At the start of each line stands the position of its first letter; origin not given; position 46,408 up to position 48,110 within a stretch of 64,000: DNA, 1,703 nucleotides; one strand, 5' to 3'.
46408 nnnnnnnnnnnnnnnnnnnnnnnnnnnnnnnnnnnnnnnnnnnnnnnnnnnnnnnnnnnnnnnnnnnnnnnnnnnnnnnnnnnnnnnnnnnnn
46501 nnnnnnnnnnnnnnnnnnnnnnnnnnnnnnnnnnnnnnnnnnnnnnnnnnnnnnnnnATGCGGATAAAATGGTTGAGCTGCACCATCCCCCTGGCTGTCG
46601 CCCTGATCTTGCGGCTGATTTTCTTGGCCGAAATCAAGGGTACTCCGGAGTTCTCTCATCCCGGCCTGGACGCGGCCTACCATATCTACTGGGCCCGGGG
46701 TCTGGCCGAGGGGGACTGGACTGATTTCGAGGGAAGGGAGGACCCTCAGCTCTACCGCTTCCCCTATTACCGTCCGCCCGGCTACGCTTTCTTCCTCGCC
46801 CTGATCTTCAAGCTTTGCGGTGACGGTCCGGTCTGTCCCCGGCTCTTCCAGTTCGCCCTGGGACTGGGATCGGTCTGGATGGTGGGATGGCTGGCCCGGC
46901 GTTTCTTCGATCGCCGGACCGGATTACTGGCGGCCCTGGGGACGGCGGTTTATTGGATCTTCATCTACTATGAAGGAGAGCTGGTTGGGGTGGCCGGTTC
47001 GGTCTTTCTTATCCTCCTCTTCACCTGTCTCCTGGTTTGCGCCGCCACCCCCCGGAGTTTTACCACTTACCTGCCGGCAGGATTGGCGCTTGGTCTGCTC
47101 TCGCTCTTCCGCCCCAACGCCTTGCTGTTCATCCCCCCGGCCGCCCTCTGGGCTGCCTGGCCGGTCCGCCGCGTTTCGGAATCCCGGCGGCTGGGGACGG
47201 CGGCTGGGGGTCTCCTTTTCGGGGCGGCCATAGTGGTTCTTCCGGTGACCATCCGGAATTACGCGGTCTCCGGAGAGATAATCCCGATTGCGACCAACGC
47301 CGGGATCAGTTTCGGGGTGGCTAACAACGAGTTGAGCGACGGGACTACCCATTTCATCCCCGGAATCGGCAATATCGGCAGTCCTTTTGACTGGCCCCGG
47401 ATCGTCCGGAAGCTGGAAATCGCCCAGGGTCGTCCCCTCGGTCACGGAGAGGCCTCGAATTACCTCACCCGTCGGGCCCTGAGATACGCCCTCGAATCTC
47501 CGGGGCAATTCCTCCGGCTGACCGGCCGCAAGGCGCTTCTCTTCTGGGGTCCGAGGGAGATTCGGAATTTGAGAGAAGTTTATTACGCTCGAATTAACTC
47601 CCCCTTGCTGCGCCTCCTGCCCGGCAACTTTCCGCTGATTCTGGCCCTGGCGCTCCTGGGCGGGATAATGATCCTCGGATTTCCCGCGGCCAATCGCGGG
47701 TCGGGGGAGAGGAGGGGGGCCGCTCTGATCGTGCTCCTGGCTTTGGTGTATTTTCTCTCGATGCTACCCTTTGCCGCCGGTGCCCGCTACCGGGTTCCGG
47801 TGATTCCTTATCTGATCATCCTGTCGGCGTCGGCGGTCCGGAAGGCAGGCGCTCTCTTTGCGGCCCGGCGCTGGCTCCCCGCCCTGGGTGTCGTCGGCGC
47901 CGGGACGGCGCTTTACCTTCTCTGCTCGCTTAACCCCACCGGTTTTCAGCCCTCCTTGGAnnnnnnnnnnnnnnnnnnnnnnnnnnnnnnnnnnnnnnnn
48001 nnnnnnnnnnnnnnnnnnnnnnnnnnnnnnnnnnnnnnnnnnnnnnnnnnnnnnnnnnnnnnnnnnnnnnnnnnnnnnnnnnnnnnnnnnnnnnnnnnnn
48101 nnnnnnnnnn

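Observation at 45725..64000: Candidate protein O-glycosylation system: lipid-sugar synthase and two GT-C/TPR transferases beside Pro/Thr- and beta-sandwich-rich surface proteins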

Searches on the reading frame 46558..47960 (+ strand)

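Call 9: search_solved_structures(query=window:46558-47960:+, max_evalue=10, show_alignments=2)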
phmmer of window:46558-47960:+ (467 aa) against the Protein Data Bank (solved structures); distinct sequences matched with E-value up to 10: 0.

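Call 24: search_protein_families(library=pfam, proteins=[window:46558-47960:+], max_evalue=10)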
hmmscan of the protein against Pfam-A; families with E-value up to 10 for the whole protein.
window:46558-47960:+ (467 aa): 1 family
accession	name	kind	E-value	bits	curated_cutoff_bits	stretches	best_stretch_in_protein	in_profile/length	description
PF13231.12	PMT_2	-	3.5e-12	47.3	26.1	1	72-229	2-156/160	Dolichyl-phosphate-mannose-protein mannosyltransferase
